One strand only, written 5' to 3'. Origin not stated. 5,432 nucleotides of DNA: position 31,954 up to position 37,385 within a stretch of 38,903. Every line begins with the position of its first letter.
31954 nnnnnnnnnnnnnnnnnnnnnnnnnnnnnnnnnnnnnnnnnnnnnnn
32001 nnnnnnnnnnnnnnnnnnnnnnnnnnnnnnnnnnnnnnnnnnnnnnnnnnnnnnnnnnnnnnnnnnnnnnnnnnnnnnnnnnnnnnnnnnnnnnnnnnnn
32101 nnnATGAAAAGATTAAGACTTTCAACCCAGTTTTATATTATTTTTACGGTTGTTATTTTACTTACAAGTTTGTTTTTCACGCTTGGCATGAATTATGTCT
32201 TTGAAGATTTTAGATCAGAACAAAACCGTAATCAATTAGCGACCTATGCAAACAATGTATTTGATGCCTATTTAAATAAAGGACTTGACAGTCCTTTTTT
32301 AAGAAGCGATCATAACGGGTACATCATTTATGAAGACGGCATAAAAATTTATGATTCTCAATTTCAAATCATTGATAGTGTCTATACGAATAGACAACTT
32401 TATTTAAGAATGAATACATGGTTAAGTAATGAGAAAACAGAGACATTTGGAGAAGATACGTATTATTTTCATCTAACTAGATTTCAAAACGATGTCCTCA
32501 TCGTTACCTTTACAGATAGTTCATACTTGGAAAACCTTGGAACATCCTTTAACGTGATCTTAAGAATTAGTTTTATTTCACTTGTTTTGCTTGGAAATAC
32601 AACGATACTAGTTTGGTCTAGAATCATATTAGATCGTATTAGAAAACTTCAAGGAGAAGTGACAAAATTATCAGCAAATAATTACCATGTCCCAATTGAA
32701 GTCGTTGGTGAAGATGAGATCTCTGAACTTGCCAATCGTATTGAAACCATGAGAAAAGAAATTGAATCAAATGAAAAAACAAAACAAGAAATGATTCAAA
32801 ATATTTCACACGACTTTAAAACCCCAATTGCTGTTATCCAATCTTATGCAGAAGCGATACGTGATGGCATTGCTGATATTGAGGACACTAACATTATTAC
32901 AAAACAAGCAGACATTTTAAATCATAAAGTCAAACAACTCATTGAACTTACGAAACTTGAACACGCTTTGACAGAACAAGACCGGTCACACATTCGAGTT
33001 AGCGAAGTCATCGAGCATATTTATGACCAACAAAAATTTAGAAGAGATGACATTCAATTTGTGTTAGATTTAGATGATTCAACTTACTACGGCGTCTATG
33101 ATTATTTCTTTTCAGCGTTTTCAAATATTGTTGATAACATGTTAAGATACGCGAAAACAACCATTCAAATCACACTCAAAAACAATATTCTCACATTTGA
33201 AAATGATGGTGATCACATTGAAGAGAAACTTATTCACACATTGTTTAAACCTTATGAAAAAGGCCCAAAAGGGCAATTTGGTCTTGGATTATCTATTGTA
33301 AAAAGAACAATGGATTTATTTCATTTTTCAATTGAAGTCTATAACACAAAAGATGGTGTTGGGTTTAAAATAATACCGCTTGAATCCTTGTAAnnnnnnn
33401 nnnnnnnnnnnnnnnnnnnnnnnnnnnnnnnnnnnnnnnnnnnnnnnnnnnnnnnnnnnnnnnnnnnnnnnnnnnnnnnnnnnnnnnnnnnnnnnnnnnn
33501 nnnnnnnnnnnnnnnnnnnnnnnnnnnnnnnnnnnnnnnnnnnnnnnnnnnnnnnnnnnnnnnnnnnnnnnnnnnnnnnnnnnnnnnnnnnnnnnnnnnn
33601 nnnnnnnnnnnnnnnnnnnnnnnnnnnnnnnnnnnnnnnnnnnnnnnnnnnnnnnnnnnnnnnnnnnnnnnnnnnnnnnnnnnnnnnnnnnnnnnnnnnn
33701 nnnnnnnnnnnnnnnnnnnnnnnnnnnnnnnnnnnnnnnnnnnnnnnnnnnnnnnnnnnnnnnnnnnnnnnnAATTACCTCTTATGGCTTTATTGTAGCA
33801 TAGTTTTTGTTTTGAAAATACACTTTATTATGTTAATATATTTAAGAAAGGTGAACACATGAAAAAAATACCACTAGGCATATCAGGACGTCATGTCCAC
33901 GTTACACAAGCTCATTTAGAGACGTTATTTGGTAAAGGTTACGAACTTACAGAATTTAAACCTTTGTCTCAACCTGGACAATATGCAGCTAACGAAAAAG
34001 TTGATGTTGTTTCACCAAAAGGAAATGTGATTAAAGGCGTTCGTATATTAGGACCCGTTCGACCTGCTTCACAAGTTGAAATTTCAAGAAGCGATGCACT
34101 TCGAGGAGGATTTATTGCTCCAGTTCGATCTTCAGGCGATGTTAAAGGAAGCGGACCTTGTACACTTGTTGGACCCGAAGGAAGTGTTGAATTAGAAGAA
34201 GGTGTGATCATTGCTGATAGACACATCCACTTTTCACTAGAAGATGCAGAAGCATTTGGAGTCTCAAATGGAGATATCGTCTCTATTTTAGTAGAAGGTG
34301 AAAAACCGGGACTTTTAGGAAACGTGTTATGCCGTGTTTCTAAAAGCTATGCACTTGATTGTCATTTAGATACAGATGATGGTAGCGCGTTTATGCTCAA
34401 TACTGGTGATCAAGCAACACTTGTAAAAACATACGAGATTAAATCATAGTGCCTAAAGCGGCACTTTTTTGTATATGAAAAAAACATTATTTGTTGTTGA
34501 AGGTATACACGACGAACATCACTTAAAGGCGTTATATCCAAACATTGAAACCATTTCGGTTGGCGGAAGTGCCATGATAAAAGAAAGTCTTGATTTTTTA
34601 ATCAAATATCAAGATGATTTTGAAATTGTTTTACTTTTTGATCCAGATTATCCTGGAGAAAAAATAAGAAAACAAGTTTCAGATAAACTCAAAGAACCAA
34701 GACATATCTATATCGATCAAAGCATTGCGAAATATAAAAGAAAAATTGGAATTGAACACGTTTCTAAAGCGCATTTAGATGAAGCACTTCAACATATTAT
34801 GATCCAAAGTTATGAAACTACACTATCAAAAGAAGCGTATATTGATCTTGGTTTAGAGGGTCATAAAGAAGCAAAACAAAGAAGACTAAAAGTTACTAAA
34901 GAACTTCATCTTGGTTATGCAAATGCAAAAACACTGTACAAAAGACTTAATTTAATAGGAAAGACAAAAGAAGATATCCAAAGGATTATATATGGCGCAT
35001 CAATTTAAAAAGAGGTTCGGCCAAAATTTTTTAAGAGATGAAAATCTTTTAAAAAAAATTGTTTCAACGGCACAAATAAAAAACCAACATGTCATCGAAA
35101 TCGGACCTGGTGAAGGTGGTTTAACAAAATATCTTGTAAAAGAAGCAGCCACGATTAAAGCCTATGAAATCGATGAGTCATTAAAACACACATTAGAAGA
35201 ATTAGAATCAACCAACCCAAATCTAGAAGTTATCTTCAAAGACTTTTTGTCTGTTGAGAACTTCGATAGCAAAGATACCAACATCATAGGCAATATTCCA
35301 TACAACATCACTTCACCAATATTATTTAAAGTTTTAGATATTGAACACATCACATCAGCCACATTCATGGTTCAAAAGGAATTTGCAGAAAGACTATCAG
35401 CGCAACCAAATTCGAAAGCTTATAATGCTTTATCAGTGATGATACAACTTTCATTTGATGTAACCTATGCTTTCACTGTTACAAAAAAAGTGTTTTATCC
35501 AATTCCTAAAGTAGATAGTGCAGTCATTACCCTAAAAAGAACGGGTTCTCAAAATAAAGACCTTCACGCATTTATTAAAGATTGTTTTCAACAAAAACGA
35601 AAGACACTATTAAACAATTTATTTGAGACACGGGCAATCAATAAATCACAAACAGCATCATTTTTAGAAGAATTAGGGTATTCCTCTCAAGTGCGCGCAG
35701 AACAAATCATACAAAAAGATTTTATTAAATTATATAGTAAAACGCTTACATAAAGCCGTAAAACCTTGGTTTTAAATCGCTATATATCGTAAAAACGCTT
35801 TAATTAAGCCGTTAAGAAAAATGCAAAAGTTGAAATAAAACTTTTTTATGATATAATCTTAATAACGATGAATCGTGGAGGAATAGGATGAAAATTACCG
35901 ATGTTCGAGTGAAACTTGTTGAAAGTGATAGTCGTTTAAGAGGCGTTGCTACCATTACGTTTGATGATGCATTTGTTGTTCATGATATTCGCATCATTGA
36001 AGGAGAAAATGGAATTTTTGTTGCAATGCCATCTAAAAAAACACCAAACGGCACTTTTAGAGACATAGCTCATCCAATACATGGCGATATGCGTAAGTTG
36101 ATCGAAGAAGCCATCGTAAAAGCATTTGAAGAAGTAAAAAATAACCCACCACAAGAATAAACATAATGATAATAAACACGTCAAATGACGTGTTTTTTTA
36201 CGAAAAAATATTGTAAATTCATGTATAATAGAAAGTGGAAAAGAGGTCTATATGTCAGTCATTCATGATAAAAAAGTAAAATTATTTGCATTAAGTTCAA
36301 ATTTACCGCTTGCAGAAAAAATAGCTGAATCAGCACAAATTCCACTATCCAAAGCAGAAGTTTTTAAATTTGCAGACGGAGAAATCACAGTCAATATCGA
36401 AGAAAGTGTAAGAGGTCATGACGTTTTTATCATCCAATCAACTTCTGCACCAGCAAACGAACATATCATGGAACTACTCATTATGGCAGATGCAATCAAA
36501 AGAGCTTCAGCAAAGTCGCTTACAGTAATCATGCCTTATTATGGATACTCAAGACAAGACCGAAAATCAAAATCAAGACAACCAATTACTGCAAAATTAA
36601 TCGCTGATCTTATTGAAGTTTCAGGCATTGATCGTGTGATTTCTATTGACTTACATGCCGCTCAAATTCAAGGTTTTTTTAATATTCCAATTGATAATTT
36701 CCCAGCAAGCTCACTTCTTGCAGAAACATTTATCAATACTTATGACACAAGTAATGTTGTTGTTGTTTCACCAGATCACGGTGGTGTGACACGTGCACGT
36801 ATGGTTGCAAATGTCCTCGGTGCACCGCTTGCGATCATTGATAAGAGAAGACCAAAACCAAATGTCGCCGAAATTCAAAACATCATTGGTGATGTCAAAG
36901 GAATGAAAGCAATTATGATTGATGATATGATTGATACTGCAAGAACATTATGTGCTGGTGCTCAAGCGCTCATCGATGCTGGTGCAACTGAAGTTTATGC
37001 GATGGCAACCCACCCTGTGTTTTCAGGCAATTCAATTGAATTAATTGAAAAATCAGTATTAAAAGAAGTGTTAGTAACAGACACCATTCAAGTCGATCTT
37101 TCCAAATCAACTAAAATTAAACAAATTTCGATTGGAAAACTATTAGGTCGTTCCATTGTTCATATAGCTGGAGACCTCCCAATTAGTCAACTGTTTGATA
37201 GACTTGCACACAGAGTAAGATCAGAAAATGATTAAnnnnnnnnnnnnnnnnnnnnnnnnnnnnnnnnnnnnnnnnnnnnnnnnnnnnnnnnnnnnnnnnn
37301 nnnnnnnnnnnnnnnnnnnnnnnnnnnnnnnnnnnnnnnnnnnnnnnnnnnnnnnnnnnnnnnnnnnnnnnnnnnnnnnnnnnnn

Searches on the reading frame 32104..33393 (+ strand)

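Call 90: search_protein_families(library=pfam, proteins=[window:32104-33393:+], max_evalue=0.00001)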
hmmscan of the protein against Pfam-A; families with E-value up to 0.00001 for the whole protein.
window:32104-33393:+ (429 aa): 3 families
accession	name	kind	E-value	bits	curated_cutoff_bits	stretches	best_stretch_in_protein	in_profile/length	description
PF02518.31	HATPase_c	-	7.1e-12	46.2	26.4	1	335-421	6-101/111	Histidine kinase-, DNA gyrase B-, and HSP90-like ATPase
PF00512.31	HisKA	-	6.7e-11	42.5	26.9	1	227-287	2-65/66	His Kinase A (phospho-acceptor) domain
PF00672.30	HAMP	-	2.4e-09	37.8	25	1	172-221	3-52/53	HAMP domain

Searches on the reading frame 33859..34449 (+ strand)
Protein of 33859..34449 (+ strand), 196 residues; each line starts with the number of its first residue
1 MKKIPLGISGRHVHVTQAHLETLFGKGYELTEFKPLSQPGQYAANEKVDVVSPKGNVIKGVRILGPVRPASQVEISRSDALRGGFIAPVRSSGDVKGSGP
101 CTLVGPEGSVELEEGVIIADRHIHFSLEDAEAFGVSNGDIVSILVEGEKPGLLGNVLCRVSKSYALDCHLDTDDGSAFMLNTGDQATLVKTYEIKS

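Call 90: search_protein_families(library=pfam, proteins=[window:33859-34449:+], max_evalue=0.00001)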
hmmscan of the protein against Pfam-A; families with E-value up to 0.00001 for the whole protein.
window:33859-34449:+ (196 aa): 1 family
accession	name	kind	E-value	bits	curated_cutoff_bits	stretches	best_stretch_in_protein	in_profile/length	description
PF06130.18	PTAC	-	3e-72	242.5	25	1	6-180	2-175/176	Phosphate propanoyltransferase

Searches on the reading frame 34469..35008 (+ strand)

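Call 90: search_protein_families(library=pfam, proteins=[window:34469-35008:+], max_evalue=0.00001)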
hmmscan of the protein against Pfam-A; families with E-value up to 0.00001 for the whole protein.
window:34469-35008:+ (179 aa): 2 families
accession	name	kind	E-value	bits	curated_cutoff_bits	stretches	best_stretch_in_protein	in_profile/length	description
PF13331.11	DUF4093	-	5.6e-22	78.5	25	1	92-173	1-85/86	Domain of unknown function (DUF4093)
PF01751.28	Toprim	-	4.9e-07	30.3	23.1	1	6-82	1-93/96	Toprim domain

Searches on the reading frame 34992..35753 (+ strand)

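Call 90: search_protein_families(library=pfam, proteins=[window:34992-35753:+], max_evalue=0.00001)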
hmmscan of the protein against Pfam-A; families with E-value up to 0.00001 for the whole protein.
window:34992-35753:+ (253 aa): 1 family
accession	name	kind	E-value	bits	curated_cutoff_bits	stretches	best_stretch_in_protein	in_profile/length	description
PF00398.26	RrnaAD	-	2.3e-56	191.3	24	1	3-234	2-244/263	Ribosomal RNA adenine dimethylase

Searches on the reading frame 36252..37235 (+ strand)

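Call 90: search_protein_families(library=pfam, proteins=[window:36252-37235:+], max_evalue=0.00001)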
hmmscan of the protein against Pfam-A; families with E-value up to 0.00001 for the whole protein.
window:36252-37235:+ (327 aa): 3 families
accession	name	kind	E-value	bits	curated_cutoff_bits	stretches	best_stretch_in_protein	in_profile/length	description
PF13793.12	Pribosyltran_N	-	2e-51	173.2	25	1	9-125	1-117/117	N-terminal domain of ribose phosphate pyrophosphokinase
PF14572.12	Pribosyl_synth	-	2.6e-24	86.6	27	1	210-315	76-183/184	Phosphoribosyl synthetase-associated domain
PF00156.33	Pribosyltran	-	7.2e-18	64.8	26.3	1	156-252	18-122/158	Phosphoribosyl transferase domain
